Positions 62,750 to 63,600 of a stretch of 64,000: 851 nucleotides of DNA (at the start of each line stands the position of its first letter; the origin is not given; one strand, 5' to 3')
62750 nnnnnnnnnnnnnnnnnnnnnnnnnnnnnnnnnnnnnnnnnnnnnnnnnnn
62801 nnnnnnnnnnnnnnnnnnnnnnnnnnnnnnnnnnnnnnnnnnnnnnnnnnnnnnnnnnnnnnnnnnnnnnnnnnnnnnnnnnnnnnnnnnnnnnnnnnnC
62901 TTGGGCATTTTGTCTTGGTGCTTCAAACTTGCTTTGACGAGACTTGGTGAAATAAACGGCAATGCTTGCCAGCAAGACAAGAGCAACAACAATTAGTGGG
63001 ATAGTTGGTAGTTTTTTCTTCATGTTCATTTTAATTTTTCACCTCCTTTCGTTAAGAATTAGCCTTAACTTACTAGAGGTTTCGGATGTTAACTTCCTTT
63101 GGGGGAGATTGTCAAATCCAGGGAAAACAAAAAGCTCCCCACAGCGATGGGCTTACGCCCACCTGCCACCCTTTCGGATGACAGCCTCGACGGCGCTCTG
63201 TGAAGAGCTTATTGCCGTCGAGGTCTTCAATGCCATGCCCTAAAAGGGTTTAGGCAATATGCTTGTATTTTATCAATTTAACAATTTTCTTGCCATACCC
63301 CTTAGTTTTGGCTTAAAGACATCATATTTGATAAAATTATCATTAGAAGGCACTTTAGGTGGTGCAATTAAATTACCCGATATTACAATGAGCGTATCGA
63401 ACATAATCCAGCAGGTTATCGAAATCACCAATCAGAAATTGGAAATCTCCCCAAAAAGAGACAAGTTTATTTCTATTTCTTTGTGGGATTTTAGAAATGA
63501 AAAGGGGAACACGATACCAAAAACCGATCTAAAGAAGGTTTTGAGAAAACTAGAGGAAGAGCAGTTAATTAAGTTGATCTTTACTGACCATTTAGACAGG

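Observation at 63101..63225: GC-rich multi-hairpin RNA element with GNRA tetraloops in the leader of a secreted-protein gene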

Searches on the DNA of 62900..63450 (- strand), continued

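Call 54: search_with_rna_model(model_id=R1, sources=[window, L001, L002, L003, L004, L005, L006, L007, L008, L009, L010, L011, L012, L013, L014, L015, L016, L017, L018, L019, L020, L021, L022, L023, L024, L025, L026, L027, L028, L029, L030, L031, L032, L033, L034, L035, L036, L037, L038, L039, L040, L041, L042, L043, L044, L045, L046, L047, L048, L049, L050, L051, L052, L053, L054, L055, L056, L057, L058, L059, L060, L061, L062, L063, L064, L065, L066, L067, L068, L069, L070, L071, L072, L074, L075, L076, L077, L078, L079, L080, L081, L082, L083, L085, L086, L087, L088, L089, L091, L092, L093, L095, L096, L097, L098, L099, L100, L101, L102, L103], max_evalue=1e-10, make_alignment=true)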
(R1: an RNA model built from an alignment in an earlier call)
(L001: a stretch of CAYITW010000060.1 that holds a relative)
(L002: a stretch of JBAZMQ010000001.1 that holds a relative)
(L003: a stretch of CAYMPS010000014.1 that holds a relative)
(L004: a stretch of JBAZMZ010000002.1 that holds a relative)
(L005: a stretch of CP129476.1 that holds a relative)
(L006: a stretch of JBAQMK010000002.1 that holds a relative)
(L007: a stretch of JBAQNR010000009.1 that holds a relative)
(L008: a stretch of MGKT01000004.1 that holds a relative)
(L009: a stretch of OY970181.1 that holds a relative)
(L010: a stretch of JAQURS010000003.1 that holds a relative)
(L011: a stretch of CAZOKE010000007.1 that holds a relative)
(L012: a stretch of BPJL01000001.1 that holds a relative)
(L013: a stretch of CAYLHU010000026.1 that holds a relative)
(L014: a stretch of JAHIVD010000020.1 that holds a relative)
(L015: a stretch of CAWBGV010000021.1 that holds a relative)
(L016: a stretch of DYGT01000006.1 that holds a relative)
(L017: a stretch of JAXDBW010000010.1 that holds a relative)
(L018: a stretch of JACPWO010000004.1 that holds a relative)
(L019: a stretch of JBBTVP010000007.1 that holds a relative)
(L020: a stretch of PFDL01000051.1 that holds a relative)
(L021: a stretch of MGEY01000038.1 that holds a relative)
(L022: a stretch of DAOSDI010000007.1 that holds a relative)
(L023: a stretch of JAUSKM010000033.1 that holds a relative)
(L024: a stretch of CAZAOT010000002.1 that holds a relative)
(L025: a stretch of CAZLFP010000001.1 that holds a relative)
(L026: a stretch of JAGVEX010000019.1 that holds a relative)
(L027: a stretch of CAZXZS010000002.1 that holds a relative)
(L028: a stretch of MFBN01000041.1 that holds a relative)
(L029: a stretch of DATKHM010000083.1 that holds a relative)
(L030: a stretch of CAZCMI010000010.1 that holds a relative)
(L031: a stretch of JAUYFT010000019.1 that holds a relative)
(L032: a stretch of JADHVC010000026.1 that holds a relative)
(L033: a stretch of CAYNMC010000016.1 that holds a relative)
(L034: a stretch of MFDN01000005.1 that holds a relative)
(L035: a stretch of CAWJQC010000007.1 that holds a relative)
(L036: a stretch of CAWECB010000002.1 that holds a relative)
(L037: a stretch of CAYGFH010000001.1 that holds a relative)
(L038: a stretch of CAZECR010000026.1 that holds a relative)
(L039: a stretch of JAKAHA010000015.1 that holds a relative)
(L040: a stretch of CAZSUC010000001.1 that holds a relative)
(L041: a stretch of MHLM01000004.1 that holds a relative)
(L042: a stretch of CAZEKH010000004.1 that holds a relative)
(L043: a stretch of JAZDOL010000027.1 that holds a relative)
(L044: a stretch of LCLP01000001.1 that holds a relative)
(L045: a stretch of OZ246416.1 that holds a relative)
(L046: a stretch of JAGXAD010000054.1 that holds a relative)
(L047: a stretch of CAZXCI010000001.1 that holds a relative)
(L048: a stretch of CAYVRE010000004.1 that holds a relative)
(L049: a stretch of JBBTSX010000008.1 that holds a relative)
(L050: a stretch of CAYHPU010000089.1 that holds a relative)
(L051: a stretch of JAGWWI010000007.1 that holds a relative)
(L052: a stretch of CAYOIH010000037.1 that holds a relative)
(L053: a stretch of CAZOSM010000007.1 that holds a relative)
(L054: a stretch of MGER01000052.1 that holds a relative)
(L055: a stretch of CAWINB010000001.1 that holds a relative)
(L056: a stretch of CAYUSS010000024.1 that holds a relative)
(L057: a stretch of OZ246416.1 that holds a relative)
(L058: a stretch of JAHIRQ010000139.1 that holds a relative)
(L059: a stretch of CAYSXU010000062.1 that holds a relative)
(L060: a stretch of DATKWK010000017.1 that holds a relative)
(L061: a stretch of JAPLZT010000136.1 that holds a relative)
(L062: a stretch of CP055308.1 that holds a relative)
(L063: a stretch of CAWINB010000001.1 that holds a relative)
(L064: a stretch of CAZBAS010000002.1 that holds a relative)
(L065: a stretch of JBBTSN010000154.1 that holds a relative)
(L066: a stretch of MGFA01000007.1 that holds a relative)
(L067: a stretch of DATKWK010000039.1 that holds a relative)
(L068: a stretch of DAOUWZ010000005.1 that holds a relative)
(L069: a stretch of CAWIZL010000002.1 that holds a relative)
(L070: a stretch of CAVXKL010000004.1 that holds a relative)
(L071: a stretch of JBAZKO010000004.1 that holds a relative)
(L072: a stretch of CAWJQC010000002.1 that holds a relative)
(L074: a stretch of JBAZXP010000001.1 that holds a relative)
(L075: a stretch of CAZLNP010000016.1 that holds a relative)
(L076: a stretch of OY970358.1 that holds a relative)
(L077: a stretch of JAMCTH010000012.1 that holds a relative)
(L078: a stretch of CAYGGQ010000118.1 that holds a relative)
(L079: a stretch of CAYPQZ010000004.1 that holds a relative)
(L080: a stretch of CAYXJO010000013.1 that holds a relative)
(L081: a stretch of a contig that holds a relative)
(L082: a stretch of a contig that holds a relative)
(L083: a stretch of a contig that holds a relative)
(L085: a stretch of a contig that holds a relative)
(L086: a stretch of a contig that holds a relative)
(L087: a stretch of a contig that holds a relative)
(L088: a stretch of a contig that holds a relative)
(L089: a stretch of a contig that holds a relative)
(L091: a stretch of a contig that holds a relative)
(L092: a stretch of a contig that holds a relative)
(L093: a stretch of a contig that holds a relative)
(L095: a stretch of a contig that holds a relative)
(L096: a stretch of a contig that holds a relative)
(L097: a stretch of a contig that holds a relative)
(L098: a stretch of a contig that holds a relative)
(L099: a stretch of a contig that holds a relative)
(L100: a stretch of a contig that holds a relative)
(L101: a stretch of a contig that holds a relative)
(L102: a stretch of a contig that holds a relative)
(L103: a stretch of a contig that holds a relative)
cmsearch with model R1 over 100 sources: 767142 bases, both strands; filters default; matches with E-value up to 1e-10: 101.
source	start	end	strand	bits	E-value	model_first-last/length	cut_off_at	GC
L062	1612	1756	+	123.6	5.9e-43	1-150/150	no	0.54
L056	2049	2199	-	121.4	3.9e-42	1-150/150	no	0.5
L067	712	854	+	120.5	8e-42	1-150/150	no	0.52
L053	4698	4840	-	119.7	1.5e-41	1-150/150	no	0.53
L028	1259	1404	-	118.8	3.3e-41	1-150/150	no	0.45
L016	5134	5278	+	118.2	5.3e-41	1-150/150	no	0.52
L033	6178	6318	+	116.3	2.8e-40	1-150/150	no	0.5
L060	5418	5558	-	116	3.5e-40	1-150/150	no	0.53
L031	6369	6518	+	115.7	4.6e-40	1-150/150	no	0.55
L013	4228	4381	-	114.4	1.3e-39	1-150/150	no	0.53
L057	1764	1916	-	114.4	1.4e-39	1-150/150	no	0.54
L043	1529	1682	+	114.4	1.4e-39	1-150/150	no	0.48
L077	4316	4463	-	113.3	3.3e-39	1-150/150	no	0.54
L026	7164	7310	+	111.8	1.2e-38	1-150/150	no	0.55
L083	3377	3529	+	110.8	2.9e-38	1-150/150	no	0.57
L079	5066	5209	-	110.5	3.7e-38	1-150/150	no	0.52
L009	742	886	+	108.9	1.4e-37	1-150/150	no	0.52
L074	5226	5360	+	108.7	1.7e-37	1-150/150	no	0.54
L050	2014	2161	+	108.4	2.1e-37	1-150/150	no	0.48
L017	4270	4412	-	107.9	3.4e-37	1-150/150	no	0.53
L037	1629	1770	+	107.3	5.4e-37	1-150/150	no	0.48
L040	1323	1472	-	107.3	5.5e-37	1-150/150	no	0.53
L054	1769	1920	-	106.6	1e-36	1-150/150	no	0.55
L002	2334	2485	-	106.1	1.5e-36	1-150/150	no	0.47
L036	1059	1205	+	105.7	2.1e-36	1-150/150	no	0.48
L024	5112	5265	+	105.7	2.1e-36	1-150/150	no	0.49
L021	5935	6089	+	105.6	2.2e-36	1-150/150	no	0.55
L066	69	214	-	105.4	2.6e-36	1-150/150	no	0.58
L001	2376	2516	+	104.9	4e-36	1-150/150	no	0.5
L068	4161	4308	+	104.8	4.5e-36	1-150/150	no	0.47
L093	866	1000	-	104.6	5.1e-36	1-150/150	no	0.57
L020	1380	1520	+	104.6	5.2e-36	1-150/150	no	0.53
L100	3285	3420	-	104.1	7.7e-36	1-150/150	no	0.57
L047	5350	5501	+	103.5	1.4e-35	1-150/150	no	0.51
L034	1352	1490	-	103.3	1.6e-35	1-150/150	no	0.52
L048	3259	3411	+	102.4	3.2e-35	1-150/150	no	0.49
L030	1943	2091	+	102.1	4.2e-35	1-150/150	no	0.56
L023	1572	1721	-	102.1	4.4e-35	1-150/150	no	0.61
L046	3489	3637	+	100.7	1.4e-34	1-150/150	no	0.55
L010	1290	1437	+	99.9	2.9e-34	1-150/150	no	0.55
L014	706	843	-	99.7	3.1e-34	1-150/150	no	0.58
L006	3009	3159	+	98.6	8.4e-34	1-150/150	no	0.46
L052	1199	1350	+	98.5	8.8e-34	1-150/150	no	0.48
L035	6524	6672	+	97.8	1.7e-33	1-150/150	no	0.63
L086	4441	4588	+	97.5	2e-33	1-150/150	no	0.51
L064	411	552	+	97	3.2e-33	1-150/150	no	0.53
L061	206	346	+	97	3.3e-33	1-150/150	no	0.45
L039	2037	2176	+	96.6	4.4e-33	1-150/150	no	0.46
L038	3793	3928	-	96.6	4.6e-33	1-150/150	no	0.57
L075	6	151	+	95.8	8.4e-33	1-150/150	no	0.48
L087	5873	6008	-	95.7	9.8e-33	1-150/150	no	0.57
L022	4402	4551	+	95.5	1.2e-32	1-150/150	no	0.55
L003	796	949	+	95.1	1.6e-32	1-150/150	no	0.58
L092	6040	6189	-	95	1.8e-32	1-150/150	no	0.52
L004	6052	6206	+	94.4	3e-32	1-150/150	no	0.56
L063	2153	2303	+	94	4.2e-32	1-150/150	no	0.54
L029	2921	3074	-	93.6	5.5e-32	1-150/150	no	0.51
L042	4061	4203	+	92.5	1.4e-31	1-150/150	no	0.48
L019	1267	1419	-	89.4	1.9e-30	1-150/150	no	0.5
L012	2330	2467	-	89.3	2.1e-30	1-150/150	no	0.54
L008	1848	1993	+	88.4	4.6e-30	1-150/150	no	0.5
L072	5955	6107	+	88.3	4.7e-30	1-150/150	no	0.55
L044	360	492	-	88.1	5.7e-30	1-150/150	no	0.56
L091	815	958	-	87.6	8.6e-30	1-150/150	no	0.51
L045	212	372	+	87.3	1.1e-29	1-150/150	no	0.55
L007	6657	6801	-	87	1.5e-29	1-150/150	no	0.52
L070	2220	2358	+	86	3.3e-29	1-150/150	no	0.59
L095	5904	6054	-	84.9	8.4e-29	1-150/150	no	0.51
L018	1832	1988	+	84.6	1.2e-28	1-150/150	no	0.53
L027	4889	5047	-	84.4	1.3e-28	1-150/150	no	0.56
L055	7214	7358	+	83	4.2e-28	1-150/150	no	0.57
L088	1613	1762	-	81.7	1.2e-27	1-150/150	no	0.5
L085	6583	6743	-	79.8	6.4e-27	1-150/150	no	0.58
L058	1142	1302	-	78.7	1.6e-26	1-150/150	no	0.48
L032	1954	2103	+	77.3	5.2e-26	1-150/150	no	0.45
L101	5187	5322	+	77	6.4e-26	1-150/150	no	0.52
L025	1302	1462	-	76.5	1e-25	1-150/150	no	0.52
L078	851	1012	-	76.2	1.3e-25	1-150/150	no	0.53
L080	418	580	-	76.1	1.4e-25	1-150/150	no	0.5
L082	3588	3754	+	75.1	3.4e-25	1-150/150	no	0.37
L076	5181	5331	+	74.8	4.3e-25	1-150/150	no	0.58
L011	1342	1472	+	74.7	4.8e-25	1-150/150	no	0.47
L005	77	242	-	72.7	2.5e-24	1-150/150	no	0.58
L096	2385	2537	-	71.5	7e-24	1-150/150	no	0.53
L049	3029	3185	+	71.2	9.3e-24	1-150/150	no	0.55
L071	454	587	-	70.9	1.1e-23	1-150/150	no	0.41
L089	971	1140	-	69.6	3.3e-23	1-150/150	no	0.53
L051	7424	7590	-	68.8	6.9e-23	1-150/150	no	0.64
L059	773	930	+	68.8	7e-23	1-150/150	no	0.61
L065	392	553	+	67.4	2.3e-22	1-150/150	no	0.54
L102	1156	1310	+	65.5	1.1e-21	1-150/150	no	0.51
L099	4026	4178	+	64.6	2.3e-21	1-150/150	no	0.44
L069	718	861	-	64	3.8e-21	1-150/150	no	0.53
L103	106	275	+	63.5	5.7e-21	1-150/150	no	0.51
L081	4818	4972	-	63.1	8e-21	1-150/150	no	0.5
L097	3981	4133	-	58.8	3e-19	1-150/150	no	0.58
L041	5621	5783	+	58.1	5.7e-19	1-150/150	no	0.57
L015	6919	7086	+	54.2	1.4e-17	1-150/150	no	0.5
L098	293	451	+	54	1.8e-17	1-150/150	no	0.5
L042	6701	6835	+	52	9.6e-17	1-150/150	no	0.46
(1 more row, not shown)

Alignment A4: 101 matches aligned to the model, 240 columns, each read 5' to 3' on its own strand. Consensus structure (alignment columns), stored with it:
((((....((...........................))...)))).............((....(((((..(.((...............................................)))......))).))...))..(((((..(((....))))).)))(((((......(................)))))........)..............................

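Call 71: search_rna_families(source=window, start=62900, end=63450, threshold=evalue, max_evalue=10)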
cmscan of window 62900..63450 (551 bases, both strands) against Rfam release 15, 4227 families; matches with E-value up to 10: 2.
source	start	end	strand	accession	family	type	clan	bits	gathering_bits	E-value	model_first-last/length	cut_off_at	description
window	63146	63256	-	RF03000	LOOT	Gene; sRNA;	-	75.1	46.4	2.3e-14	1-121/121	no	LOOT RNA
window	63246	63299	-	RF00202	snoR66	Gene; snRNA; snoRNA; CD-box;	-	15.1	43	3.5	1-76/76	no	Small nucleolar RNA R66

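Call 85: search_with_rna_model(model_id=R1, sources=[L128, L129, L130, L131], max_evalue=1)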
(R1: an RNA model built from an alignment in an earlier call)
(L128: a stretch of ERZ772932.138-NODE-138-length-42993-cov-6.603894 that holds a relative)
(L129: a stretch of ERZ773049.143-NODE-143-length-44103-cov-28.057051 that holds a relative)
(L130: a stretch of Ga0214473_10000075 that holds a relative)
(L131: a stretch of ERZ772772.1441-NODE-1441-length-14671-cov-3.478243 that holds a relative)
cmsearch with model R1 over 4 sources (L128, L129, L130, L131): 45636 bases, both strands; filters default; matches with E-value up to 1: 3.
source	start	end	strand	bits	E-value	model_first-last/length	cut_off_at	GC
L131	12896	13014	-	9.5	0.02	1-125/150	no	0.52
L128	3800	3922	+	6.9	0.18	1-129/150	3'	0.5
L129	7149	7160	+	6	0.38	90-101/150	no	0.67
